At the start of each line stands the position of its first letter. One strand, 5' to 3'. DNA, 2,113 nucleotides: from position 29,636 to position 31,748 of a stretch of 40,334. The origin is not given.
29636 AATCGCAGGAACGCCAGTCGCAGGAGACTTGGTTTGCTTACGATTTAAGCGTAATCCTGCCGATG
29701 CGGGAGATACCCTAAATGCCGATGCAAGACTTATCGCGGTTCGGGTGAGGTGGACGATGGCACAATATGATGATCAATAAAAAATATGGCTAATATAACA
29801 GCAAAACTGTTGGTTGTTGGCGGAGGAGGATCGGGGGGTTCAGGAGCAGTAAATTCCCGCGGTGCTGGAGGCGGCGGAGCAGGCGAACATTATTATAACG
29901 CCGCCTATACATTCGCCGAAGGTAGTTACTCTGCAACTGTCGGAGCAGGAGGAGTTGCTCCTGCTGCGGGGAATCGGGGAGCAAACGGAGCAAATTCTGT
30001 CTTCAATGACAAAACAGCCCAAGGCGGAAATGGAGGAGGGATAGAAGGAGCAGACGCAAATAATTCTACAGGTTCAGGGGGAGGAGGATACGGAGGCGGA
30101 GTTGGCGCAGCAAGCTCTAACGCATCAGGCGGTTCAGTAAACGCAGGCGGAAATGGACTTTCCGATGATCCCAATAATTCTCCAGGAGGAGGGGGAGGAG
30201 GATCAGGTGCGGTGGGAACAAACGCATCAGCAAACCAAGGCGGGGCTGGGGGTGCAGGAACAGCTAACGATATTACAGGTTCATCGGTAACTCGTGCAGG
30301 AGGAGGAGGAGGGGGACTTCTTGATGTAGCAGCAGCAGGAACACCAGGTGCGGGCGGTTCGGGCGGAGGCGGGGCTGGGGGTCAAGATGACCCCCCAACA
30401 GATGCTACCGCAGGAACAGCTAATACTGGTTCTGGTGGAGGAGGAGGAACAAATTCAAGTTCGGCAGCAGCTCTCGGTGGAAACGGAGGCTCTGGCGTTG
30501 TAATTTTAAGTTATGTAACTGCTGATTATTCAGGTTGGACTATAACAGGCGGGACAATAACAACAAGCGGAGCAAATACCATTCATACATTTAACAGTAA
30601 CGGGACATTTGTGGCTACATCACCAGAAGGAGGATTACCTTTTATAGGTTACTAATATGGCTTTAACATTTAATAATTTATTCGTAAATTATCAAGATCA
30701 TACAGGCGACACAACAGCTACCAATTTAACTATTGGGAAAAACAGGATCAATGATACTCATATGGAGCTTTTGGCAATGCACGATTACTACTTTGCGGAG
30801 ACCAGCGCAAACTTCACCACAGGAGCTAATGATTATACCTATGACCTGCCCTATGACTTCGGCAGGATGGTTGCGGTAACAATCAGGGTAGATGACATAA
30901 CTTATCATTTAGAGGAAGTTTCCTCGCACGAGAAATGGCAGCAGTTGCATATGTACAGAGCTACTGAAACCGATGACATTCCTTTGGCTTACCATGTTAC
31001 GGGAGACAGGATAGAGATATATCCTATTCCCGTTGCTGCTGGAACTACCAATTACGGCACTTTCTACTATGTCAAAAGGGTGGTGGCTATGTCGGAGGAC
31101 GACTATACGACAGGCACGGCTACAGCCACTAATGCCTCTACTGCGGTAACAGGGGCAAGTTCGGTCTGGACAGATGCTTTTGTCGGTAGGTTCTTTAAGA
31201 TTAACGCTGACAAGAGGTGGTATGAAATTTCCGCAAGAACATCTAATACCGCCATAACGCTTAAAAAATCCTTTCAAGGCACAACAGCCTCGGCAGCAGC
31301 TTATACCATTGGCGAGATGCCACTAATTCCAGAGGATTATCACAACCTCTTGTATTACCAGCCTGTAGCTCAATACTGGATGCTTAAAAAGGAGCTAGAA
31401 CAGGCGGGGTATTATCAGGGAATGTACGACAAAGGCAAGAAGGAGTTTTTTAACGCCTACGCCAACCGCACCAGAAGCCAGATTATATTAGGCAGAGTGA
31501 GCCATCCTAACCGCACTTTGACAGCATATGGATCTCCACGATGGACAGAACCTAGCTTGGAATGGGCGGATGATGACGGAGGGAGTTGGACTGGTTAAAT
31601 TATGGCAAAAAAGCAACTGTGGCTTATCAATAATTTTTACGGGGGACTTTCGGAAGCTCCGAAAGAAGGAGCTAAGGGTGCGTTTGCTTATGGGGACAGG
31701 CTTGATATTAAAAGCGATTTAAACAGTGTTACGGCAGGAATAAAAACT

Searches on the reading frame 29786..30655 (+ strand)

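Call 48: search_protein_families(library=pfam, proteins=[window:29786-30655:+], max_evalue=0.001)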
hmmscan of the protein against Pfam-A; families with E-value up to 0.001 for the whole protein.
window:29786-30655:+ (289 aa): 1 family
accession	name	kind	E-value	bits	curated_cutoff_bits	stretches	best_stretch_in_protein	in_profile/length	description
PF21722.4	Gly_rich_2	-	1.5e-18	68.1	24.3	1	6-243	17-225/226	Glycine-rich domain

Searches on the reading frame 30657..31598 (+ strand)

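Call 48: search_protein_families(library=pfam, proteins=[window:30657-31598:+], max_evalue=0.001)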
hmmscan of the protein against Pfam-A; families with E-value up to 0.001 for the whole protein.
window:30657-31598:+ (313 aa): 1 family
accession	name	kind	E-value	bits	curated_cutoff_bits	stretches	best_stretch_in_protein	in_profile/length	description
PF24175.2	SU10_adaptor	-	7.6e-12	46.5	27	1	29-149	25-132/194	SU10 adaptor protein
